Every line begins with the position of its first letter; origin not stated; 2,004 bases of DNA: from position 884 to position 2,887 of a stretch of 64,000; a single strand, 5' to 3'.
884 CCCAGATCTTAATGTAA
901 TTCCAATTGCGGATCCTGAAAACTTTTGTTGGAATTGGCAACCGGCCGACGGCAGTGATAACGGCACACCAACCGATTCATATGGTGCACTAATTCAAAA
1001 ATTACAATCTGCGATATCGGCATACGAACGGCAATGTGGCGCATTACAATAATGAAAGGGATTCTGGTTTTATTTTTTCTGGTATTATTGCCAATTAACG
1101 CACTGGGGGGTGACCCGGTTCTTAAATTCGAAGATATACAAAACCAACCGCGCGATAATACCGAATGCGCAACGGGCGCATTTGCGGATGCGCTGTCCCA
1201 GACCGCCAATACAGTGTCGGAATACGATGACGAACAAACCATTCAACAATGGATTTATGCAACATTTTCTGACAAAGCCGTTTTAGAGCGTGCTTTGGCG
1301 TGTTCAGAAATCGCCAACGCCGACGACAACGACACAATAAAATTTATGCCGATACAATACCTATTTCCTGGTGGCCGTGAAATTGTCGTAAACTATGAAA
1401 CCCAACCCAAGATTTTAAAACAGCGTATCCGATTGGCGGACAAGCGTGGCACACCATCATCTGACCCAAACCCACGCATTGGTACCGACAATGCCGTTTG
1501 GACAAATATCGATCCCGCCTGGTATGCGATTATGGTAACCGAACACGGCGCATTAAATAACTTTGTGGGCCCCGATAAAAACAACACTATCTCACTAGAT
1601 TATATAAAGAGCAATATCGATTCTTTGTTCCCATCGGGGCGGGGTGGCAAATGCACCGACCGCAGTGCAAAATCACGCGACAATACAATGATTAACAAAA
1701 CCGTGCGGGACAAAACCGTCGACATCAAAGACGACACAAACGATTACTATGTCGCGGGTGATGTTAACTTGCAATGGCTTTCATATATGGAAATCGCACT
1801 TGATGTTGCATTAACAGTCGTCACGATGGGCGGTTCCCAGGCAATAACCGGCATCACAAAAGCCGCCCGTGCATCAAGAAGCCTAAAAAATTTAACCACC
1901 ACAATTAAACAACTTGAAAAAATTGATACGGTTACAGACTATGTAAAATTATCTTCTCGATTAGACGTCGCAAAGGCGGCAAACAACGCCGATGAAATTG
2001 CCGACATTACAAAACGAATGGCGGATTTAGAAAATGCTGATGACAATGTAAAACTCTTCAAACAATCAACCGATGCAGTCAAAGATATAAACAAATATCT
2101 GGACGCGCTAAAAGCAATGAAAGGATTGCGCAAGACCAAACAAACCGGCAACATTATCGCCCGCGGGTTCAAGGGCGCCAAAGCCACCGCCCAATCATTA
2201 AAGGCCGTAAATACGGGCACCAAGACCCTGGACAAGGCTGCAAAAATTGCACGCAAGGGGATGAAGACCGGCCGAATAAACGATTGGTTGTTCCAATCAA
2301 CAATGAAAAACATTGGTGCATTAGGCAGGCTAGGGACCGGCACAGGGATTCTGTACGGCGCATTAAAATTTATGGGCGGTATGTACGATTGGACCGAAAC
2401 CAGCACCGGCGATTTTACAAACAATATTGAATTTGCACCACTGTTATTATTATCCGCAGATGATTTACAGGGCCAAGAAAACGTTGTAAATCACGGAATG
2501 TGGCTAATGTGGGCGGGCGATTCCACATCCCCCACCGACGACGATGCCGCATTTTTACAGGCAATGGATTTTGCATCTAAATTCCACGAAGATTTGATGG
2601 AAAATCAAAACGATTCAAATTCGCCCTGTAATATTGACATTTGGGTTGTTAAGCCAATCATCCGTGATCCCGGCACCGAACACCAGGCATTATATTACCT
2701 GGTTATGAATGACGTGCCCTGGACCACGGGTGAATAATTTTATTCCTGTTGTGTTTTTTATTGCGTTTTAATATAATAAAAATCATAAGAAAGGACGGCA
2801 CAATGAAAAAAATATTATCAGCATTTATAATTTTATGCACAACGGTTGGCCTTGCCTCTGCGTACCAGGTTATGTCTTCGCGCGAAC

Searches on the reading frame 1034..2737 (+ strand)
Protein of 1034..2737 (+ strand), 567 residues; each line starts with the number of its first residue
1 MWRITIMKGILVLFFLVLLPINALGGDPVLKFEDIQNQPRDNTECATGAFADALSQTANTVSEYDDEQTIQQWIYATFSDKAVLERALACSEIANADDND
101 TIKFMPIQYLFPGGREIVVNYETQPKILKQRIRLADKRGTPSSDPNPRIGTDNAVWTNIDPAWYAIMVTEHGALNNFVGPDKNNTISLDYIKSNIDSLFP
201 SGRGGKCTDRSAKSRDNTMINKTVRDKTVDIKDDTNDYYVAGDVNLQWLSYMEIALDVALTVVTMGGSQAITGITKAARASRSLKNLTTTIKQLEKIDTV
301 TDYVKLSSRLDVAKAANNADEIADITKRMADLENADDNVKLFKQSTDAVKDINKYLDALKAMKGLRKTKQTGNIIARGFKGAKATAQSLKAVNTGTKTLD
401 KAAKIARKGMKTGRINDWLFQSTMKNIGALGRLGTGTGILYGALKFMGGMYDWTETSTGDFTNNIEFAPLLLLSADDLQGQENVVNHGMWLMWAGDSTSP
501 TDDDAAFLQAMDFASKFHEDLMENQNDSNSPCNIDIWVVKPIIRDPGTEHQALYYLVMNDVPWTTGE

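Call 58: search_protein_families(library=ncbifam, proteins=[window:1034-2737:+], max_evalue=0.00001)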
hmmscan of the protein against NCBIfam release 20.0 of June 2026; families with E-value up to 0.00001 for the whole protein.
window:1034-2737:+ (567 aa): 0 families

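Call 60: find_encoding_contigs(protein=window:1034-2737:+, flank=10000, max_places=4)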
Protein window:1034-2737:+ (567 aa): no gene with exactly this product is on record in the collection.
